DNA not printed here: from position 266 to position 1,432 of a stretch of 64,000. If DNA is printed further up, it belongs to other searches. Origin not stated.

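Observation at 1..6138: Five translationally coupled genes (U32 peptidase, MqnA/D-like, adenylating enzyme, MMPL exporter, acyl-reductase::SCP2): candidate undescribed aromatic- or quinone-lipid pathway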

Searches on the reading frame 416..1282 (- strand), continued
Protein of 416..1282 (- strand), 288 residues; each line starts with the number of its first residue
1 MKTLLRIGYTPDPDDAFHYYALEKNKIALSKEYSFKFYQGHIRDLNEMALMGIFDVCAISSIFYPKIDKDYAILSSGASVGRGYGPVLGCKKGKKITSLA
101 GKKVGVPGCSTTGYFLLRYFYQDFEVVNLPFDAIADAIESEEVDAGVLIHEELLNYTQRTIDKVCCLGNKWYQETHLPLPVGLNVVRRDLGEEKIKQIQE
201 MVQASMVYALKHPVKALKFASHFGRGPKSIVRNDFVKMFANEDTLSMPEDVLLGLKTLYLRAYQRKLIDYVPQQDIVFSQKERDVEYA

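Call 39: find_encoding_contigs(protein=P0134, flank=10000, max_places=1)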
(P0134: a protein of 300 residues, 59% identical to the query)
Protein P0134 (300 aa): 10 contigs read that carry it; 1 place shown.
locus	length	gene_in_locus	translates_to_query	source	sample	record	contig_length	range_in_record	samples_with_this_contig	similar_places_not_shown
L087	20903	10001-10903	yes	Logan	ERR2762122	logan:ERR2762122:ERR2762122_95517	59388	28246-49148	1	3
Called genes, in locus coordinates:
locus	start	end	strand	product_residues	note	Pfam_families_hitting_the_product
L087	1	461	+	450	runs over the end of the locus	PF01595:CNNM, PF00571:CBS (weak), PF03471:CorC_HlyC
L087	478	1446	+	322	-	PF01544:CorA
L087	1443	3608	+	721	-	PF21088:MS_channel_1st (weak), PF00924:MS_channel_2nd, PF21082:MS_channel_3rd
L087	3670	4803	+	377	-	PF08495:FIST, PF10442:FIST_C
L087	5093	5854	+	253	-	PF00106:adh_short, PF08659:KR (weak), PF13561:adh_short_C2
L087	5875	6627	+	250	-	PF00106:adh_short, PF08659:KR, PF23441:SDR (weak), PF13561:adh_short_C2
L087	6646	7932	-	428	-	PF00355:Rieske, PF11723:Aromatic_hydrox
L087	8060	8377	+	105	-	PF00355:Rieske, PF13806:Rieske_2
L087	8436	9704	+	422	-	PF17408:MCD_N, PF05292:MCD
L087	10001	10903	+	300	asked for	PF02621:VitK2_biosynth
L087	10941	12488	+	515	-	PF01370:Epimerase, PF07993:NAD_binding_4, PF16363:GDP_Man_Dehyd, PF02036:SCP2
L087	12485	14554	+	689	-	PF03176:MMPL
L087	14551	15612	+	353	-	-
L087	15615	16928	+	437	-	PF00202:Aminotran_3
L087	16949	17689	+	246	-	PF04784:DUF547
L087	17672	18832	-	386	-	PF04055:Radical_SAM, PF19288:CofH_C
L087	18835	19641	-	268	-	PF02621:VitK2_biosynth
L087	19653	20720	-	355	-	PF04055:Radical_SAM, PF19288:CofH_C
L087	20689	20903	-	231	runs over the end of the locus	PF01048:PNP_UDP_1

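Call 40: find_encoding_contigs(protein=P0147, flank=10000, max_places=1)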
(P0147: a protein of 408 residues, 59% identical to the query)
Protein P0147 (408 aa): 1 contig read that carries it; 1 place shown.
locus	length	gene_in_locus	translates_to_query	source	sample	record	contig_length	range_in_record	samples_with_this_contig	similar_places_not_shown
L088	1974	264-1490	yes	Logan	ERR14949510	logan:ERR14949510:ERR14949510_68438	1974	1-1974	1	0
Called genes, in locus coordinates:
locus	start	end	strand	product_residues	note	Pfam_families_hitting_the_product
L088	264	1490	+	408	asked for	PF02621:VitK2_biosynth, PF19288:CofH_C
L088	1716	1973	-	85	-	?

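Call 42: search_solved_structures(query=L087:18835-19641:-, max_evalue=0.01)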
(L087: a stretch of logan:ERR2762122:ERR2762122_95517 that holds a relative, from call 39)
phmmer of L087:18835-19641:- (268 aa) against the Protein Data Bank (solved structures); distinct sequences matched with E-value up to 0.01: 9.
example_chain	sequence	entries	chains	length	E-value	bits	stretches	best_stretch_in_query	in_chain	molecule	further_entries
2i6e_A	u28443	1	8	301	2e-11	47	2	141-252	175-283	Hypothetical protein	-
6o9a_A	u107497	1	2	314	2.6e-11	46.6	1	32-252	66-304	Chorismate dehydratase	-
7ywc_A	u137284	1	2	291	4e-09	39.4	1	61-217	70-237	Chorismate dehydratase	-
7ahr_A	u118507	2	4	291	4.1e-09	39.4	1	61-217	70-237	Chorismate dehydratase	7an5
2nxo_A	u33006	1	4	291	4.1e-09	39.4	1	61-217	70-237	Hypothetical protein SCO4506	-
7an7_A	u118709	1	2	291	4.1e-09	39.4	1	61-217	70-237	Chorismate dehydratase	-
7an6_A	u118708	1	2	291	4.1e-09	39.4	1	61-217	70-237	Chorismate dehydratase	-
7an9_A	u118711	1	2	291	6e-09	38.9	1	61-207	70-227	Chorismate dehydratase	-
7an8_A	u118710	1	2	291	1.1e-08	38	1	61-217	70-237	Chorismate dehydratase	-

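Call 55: search_protein_families(library=ncbifam, proteins=[L087:17672-18832:-, L087:19653-20720:-, L087:18835-19641:-, L087:10001-10903:+, L087:16949-17689:+, L087:14551-15612:+, L087:10941-12488:+], max_evalue=0.00001)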
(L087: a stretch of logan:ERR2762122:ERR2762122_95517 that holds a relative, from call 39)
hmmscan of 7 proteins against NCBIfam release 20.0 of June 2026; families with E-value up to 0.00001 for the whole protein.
L087:17672-18832:- (386 aa): 13 families
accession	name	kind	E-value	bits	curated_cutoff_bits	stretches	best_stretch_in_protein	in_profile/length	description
TIGR03699.1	menaquin_MqnC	equivalog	1.5e-122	408.7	428.1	1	14-355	2-342/342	cyclic dehypoxanthinyl futalosine synthase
TIGR00423.1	TIGR00423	subfamily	1.9e-98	329.6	260.25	1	50-355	1-310/310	CofH family radical SAM protein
NF006277.0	PRK08445.1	equivalog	9.6e-92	307.5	576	1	14-358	3-348/348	dehypoxanthine futalosine cyclase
NF005609.0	PRK07360.1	equivalog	1.5e-90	303.7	426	1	4-358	10-371/374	7,8-didemethyl-8-hydroxy-5-deazariboflavin synthase subunit CofH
TIGR03700.1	mena_SCO4494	equivalog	9.1e-90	301.1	434.55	1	6-354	2-350/351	aminofutalosine synthase MqnE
TIGR03551.1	F420_cofH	equivalog_domain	1.9e-89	299.9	374.1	1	17-354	3-344/345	5-amino-6-(D-ribitylamino)uracil--L-tyrosine 4-hydroxyphenyl transferase CofH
NF006687.0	PRK09234.1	equivalog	1.2e-79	268.5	1018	1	5-359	482-841/849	bifunctional FO biosynthesis protein CofGH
NF006276.0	PRK08444.1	equivalog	9.2e-67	225.6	560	1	4-358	2-353/353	aminofutalosine synthase MqnE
NF004580.0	PRK05926.1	equivalog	1.4e-50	172.6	583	1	4-350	17-367/370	hypothetical protein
TIGR03550.1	F420_cofG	equivalog_domain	1e-12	47.9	213.35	1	61-313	11-266/322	7,8-didemethyl-8-hydroxy-5-deazariboflavin synthase CofG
NF004884.0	PRK06245.1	equivalog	3e-12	46.1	209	1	48-313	9-273/340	7,8-didemethyl-8-hydroxy-5-deazariboflavin synthase subunit CofG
TIGR03956.1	rSAM_HydE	equivalog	2.4e-10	40.2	254.6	1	59-262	54-246/340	[FeFe] hydrogenase H-cluster radical SAM maturase HydE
TIGR02351.2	thiH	equivalog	4.8e-06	25.9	380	1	18-147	38-168/364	2-iminoacetate synthase ThiH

L087:19653-20720:- (355 aa): 12 families
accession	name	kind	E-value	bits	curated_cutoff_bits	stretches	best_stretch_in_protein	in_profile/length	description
TIGR03700.1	mena_SCO4494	equivalog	6.3e-111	370.7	434.55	1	14-352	7-350/351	aminofutalosine synthase MqnE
TIGR03699.1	menaquin_MqnC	equivalog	5.7e-89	298.3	428.1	1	17-352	2-341/342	cyclic dehypoxanthinyl futalosine synthase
NF006276.0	PRK08444.1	equivalog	1.2e-87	294.2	560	1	16-353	11-350/353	aminofutalosine synthase MqnE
TIGR00423.1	TIGR00423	subfamily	1.4e-87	293.9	260.25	1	55-352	2-309/310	CofH family radical SAM protein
NF005609.0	PRK07360.1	equivalog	9.2e-74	248.4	426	1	13-352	16-367/374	7,8-didemethyl-8-hydroxy-5-deazariboflavin synthase subunit CofH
TIGR03551.1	F420_cofH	equivalog_domain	2.8e-73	246.8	374.1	1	21-352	4-344/345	5-amino-6-(D-ribitylamino)uracil--L-tyrosine 4-hydroxyphenyl transferase CofH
NF004580.0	PRK05926.1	equivalog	3.2e-62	210.9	583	1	13-340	23-359/370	hypothetical protein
NF006687.0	PRK09234.1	equivalog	4.6e-61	207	1018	1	12-352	486-836/849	bifunctional FO biosynthesis protein CofGH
NF006277.0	PRK08445.1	equivalog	9.2e-59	199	576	1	17-352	3-344/348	dehypoxanthine futalosine cyclase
NF004884.0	PRK06245.1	equivalog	6.1e-12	45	209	0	200-346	161-307/340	7,8-didemethyl-8-hydroxy-5-deazariboflavin synthase subunit CofG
TIGR03550.1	F420_cofG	equivalog_domain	1e-10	41.3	213.35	1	198-311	152-268/322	7,8-didemethyl-8-hydroxy-5-deazariboflavin synthase CofG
TIGR03957.1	rSAM_HmdB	equivalog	2.2e-08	33.7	320.9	1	196-340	169-312/317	5,10-methenyltetrahydromethanopterin hydrogenase cofactor biosynthesis protein HmdB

L087:18835-19641:- (268 aa): 0 families

L087:10001-10903:+ (300 aa): 0 families

L087:16949-17689:+ (246 aa): 0 families

L087:14551-15612:+ (353 aa): 0 families

L087:10941-12488:+ (515 aa): 9 families
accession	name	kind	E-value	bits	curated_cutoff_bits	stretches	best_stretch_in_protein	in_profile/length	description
NF005539.0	PRK07201.1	equivalog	2.4e-32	112.5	549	1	1-214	1-202/657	SDR family oxidoreductase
TIGR01746.1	Thioester-redct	subfamily_domain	5.2e-20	72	213.35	1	4-210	3-216/371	thioester reductase domain-containing protein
NF038078.1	NRPS_MxcG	equivalog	4.5e-13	47.4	2300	1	2-210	1084-1295/1442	myxochelin non-ribosomal peptide synthetase MxcG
TIGR03466.1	HpnA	hypoth_equivalog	1.2e-10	40.8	367.65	1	2-192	2-173/327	hopanoid-associated sugar epimerase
TIGR01179.1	galE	equivalog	1.5e-09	37.1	262.3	1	2-178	1-161/332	UDP-glucose 4-epimerase GalE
NF007956.0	PRK10675.1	subfamily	8.1e-07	28.5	394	1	1-196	1-187/338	UDP-glucose 4-epimerase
NF041592.1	carboxyl_red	equivalog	2.9e-06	25.2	1300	1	3-175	767-955/1160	carboxylic acid reductase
NF042422.1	oxyalk_red_OleD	equivalog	4.1e-06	26.4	580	0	88-191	63-170/329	2-alkyl-3-oxoalkanoate reductase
TIGR04180.1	EDH_00030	hypoth_equivalog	5.2e-06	25.7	475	1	4-178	2-165/297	NAD-dependent 4,6-dehydratase LegB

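Call 104: find_related_loci(query=A4, collection=metagenome_contigs, flank=10000)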
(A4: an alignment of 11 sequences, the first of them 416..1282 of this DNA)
Query A4 (288 aa) in metagenome_contigs; peptide patterns used: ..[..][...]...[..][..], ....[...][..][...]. (x = any residue, [..] = any of these).
600 stretches matched a pattern (row limit reached: there are more); 576 encode a relative of the query (tblastn E <= 1e-3); the best 80 are kept; 80 distinct loci.
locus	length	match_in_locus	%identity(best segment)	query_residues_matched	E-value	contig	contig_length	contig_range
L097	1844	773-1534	46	5-261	4e-70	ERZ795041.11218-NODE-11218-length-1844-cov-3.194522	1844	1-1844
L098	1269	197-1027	40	1-277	5e-67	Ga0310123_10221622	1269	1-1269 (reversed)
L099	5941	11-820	40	4-273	2e-62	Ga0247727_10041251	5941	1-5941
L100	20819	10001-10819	41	2-277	2e-62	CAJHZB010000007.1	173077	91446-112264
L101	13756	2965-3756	40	4-268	4e-61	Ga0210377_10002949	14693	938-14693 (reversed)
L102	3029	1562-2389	38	1-277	4e-61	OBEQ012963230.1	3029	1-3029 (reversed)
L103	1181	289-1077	40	5-268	1e-63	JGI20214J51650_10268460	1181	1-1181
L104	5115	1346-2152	39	5-268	1e-59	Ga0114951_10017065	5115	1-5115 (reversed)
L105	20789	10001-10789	40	5-268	3e-59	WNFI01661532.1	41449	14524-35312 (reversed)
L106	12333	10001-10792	40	2-268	3e-59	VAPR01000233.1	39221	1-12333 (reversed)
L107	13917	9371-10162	40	5-269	6e-59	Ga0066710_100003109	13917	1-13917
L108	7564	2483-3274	38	1-262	4e-59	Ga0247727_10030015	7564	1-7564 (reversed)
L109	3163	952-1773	37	4-277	4e-59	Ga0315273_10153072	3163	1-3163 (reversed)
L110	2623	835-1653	39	3-277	5e-59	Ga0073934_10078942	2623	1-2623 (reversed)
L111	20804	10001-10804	39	2-268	1e-58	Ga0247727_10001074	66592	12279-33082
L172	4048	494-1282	39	5-268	9e-55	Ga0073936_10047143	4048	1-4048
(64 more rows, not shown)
